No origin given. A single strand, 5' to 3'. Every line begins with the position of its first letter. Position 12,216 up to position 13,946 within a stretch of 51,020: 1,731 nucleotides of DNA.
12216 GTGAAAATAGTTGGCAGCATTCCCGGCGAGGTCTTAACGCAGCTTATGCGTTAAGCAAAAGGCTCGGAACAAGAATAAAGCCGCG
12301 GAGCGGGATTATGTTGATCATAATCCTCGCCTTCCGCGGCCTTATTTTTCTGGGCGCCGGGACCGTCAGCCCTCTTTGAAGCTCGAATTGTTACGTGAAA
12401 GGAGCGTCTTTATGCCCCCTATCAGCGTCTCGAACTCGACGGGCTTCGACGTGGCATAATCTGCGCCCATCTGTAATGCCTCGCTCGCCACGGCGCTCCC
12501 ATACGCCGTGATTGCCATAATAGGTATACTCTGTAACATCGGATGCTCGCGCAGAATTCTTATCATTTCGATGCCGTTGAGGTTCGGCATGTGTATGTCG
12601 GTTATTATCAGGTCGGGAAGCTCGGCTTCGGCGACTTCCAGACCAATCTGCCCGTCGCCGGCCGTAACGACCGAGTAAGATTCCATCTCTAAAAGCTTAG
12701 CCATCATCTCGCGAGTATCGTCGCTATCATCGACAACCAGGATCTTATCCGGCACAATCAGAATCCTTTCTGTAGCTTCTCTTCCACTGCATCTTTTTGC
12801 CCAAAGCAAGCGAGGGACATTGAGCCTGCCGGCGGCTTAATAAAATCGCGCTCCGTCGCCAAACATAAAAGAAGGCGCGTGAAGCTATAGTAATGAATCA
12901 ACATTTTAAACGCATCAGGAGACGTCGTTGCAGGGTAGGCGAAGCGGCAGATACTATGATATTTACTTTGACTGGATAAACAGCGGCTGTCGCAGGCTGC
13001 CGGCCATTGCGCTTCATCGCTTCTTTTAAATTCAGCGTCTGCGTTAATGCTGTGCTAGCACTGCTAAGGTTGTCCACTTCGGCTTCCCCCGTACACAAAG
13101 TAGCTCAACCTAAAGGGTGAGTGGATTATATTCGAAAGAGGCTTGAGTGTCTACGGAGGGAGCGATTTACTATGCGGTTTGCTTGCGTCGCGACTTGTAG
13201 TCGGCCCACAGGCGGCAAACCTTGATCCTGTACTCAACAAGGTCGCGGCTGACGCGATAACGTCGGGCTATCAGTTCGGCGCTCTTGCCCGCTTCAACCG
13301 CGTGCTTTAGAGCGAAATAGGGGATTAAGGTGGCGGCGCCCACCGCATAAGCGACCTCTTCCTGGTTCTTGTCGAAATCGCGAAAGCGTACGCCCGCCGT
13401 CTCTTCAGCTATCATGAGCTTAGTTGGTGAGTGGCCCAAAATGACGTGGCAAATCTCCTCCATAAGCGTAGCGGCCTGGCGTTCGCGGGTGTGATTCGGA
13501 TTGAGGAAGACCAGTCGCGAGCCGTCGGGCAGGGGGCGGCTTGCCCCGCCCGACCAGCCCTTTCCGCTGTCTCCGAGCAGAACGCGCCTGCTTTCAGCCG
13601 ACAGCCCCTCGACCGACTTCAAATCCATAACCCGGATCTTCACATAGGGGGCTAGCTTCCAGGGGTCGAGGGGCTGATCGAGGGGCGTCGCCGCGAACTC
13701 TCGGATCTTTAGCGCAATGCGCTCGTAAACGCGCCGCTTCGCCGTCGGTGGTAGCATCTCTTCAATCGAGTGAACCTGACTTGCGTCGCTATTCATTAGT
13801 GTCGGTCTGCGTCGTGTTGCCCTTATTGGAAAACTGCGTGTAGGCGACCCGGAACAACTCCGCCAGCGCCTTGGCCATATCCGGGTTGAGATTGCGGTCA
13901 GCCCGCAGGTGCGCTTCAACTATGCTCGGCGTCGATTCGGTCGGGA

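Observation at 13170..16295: Integrase-less XRE + ImmA/IrrE switch facing a SWIM::Rad52 annealase operon: candidate inducible recombination/defence module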

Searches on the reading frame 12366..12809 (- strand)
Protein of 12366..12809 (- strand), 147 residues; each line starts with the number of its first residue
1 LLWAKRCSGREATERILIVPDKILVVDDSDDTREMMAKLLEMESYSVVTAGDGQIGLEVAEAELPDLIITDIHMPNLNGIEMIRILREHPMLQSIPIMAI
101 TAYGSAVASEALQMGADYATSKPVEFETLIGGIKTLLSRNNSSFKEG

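Call 80: search_protein_families(library=pfam, proteins=[window:12366-12809:-], max_evalue=0.00001)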
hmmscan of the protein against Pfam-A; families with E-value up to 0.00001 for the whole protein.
window:12366-12809:- (147 aa): 1 family
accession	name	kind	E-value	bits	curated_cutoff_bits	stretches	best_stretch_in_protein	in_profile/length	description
PF00072.30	Response_reg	-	3.2e-26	92.1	30.2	1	23-130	1-107/111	Response regulator receiver domain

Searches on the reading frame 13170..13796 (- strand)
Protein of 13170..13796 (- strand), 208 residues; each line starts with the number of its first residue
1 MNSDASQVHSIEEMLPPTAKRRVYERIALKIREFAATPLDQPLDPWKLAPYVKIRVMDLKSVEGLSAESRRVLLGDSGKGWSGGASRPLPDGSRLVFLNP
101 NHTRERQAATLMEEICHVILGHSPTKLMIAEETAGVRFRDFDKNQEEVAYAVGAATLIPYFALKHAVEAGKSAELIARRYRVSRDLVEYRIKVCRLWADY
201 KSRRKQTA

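Call 3: search_protein_families(library=pfam, proteins=[window:13170-13796:-], max_evalue=1)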
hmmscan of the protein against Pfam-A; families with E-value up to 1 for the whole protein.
window:13170-13796:- (208 aa): 1 family
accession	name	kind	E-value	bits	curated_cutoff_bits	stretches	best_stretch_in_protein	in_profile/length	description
PF06114.19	Peptidase_M78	-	1.5e-16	60.7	22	1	84-192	18-123/123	IrrE N-terminal-like domain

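Call 4: search_protein_families(library=phrogs, proteins=[window:13170-13796:-], max_evalue=0.1)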
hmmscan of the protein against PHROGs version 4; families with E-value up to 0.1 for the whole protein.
window:13170-13796:- (208 aa): 3 families
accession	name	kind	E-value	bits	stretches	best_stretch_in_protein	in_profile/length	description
phrog_87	-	other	1.7e-11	45.3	1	86-195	67-165/227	metallo-protease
phrog_1516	-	unknown function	0.00025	21.8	1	89-184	69-166/227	-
phrog_2439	-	transcription regulation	0.017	15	1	92-192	181-278/367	transcriptional regulator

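Call 5: search_protein_families(library=padloc, proteins=[window:13170-13796:-], max_evalue=0.1)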
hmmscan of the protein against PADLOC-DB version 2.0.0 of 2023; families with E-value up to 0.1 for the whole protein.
window:13170-13796:- (208 aa): 2 families
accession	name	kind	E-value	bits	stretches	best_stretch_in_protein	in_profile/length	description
PDLC03946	RmrA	-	0.00067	16.5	1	94-203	177-276/357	-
PDLC03114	Specificity_I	-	0.022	11.7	1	112-144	207-239/410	Type I specificity subunit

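Call 18: search_solved_structures(query=window:13170-13796:-, max_evalue=0.1, show_alignments=2)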
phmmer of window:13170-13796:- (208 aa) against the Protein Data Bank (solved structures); distinct sequences matched with E-value up to 0.1: 0.

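Call 46: search_solved_structures(query=A2, max_evalue=10, show_alignments=3)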
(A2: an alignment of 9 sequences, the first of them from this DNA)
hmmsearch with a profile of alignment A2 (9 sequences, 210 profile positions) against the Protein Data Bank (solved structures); distinct sequences matched with E-value up to 10: 2.
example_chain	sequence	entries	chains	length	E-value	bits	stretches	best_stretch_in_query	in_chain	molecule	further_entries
1twu_A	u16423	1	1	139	0.15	14.5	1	78-101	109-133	Hypothetical protein yycE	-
8xzv_I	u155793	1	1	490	1.6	11.2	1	59-132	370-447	Protein PLASTID TRANSCRIPTIONALLY ACTIVE 14 isoform X2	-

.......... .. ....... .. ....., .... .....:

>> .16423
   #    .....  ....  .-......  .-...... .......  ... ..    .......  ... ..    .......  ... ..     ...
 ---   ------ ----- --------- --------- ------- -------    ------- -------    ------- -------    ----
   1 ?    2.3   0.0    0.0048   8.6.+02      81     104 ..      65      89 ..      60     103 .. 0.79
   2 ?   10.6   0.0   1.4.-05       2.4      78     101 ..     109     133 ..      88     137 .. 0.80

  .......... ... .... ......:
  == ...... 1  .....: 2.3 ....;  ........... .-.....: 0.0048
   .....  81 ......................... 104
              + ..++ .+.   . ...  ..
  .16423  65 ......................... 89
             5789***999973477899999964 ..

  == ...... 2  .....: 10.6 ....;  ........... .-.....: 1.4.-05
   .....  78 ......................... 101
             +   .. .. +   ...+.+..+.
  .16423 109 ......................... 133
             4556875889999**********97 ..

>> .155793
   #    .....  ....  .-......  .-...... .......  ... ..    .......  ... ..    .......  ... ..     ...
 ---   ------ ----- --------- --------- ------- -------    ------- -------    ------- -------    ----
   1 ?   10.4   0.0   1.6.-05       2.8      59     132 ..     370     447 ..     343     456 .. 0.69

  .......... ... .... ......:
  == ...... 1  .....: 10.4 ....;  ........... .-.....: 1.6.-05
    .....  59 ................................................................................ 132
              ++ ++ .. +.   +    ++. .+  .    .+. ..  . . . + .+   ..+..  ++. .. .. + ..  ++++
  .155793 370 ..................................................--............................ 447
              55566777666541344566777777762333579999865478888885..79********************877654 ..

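Call 49: search_protein_families(library=ncbifam, proteins=[window:13170-13796:-], max_evalue=0.1)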
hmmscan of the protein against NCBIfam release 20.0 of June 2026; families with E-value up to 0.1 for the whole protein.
window:13170-13796:- (208 aa): 0 families

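Call 78: search_protein_representatives(protein=window:13170-13796:-)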
Query: 208 residues. Proteins with E-value up to 0.001 (for the whole library): 771; up to 1e-10: 285; up to 1e-30: 19. The best 150 are listed.
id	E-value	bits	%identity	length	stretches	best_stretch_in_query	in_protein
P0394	3.7e-68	245.4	61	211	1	10-204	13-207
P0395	9.1e-51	188.6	52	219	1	13-203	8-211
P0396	1.3e-50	188.1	49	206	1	15-204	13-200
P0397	9.1e-41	156.0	49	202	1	14-205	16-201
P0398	1.0e-39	152.5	43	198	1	14-207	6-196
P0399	4.0e-39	150.6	45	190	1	25-201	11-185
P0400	2.4e-38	148.1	46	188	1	29-203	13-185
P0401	8.0e-38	146.3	68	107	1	2-104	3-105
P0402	3.8e-37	144.2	51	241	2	56-155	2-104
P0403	1.3e-34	135.9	44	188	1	20-201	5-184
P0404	1.4e-34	135.8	41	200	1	15-206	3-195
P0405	1.8e-34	135.4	48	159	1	2-157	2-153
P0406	1.8e-33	132.1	51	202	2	14-133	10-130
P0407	1.6e-32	129.0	49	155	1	31-183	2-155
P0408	1.1e-31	126.3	43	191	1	26-201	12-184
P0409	1.7e-31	125.7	42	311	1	22-202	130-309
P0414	3.5e-30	121.4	45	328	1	24-203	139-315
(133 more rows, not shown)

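Call 89: search_protein_families(library=pfam, proteins=[P0409, P0414], max_evalue=0.05)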
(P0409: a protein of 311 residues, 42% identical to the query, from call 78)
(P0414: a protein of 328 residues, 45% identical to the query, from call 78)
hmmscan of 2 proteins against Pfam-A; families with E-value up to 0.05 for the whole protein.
P0409 (311 aa): 4 families
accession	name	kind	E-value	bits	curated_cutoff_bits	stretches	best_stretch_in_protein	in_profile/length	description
PF06114.19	Peptidase_M78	-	6.9e-18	65.1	22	1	200-299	27-123/123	IrrE N-terminal-like domain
PF01381.28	HTH_3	-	6e-08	33.1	23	1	11-56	1-46/55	Helix-turn-helix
PF13560.12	HTH_31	-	6.7e-06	26.8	27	1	9-51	4-47/64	Helix-turn-helix domain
PF13413.12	HTH_25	-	0.001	19.3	24.6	1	10-43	1-34/62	Helix-turn-helix domain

P0414 (328 aa): 13 families
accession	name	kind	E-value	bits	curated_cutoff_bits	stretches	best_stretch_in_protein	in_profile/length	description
PF06114.19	Peptidase_M78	-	1.2e-18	67.5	22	1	199-304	19-123/123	IrrE N-terminal-like domain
PF01381.28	HTH_3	-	6e-11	42.6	23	1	24-75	3-54/55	Helix-turn-helix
PF13560.12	HTH_31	-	5.9e-06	26.9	27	1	26-74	10-59/64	Helix-turn-helix domain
PF13384.12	HTH_23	-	4.9e-05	23.5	24.6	0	23-50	11-37/50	Homeodomain-like domain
PF13518.12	HTH_28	-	7.2e-05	23.2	25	0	276-303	6-32/52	Helix-turn-helix domain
PF12844.13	HTH_19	-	0.00017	21.8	30.2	1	22-80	4-62/64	Helix-turn-helix domain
PF13443.12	HTH_26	-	0.015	16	22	0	37-74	17-55/63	Cro/C1-type HTH DNA-binding domain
PF13744.12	HTH_37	-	0.015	15.5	27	0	17-54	18-55/80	Helix-turn-helix domain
PF07638.17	Sigma70_ECF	-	0.017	15.4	21.1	0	21-49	142-170/185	ECF sigma factor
PF04545.22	Sigma70_r4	-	0.017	15.1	24.1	0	20-52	10-42/50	Sigma-70, region 4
PF13551.12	HTH_29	-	0.019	15.5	28.1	0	28-50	9-32/64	Winged helix-turn helix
PF05225.22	HTH_psq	-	0.02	15.1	20.4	0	28-53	14-39/45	helix-turn-helix, Psq domain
PF15731.11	MqsA_antitoxin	-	0.035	14.7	30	0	19-63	71-115/131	Antitoxin component of bacterial toxin-antitoxin system, MqsA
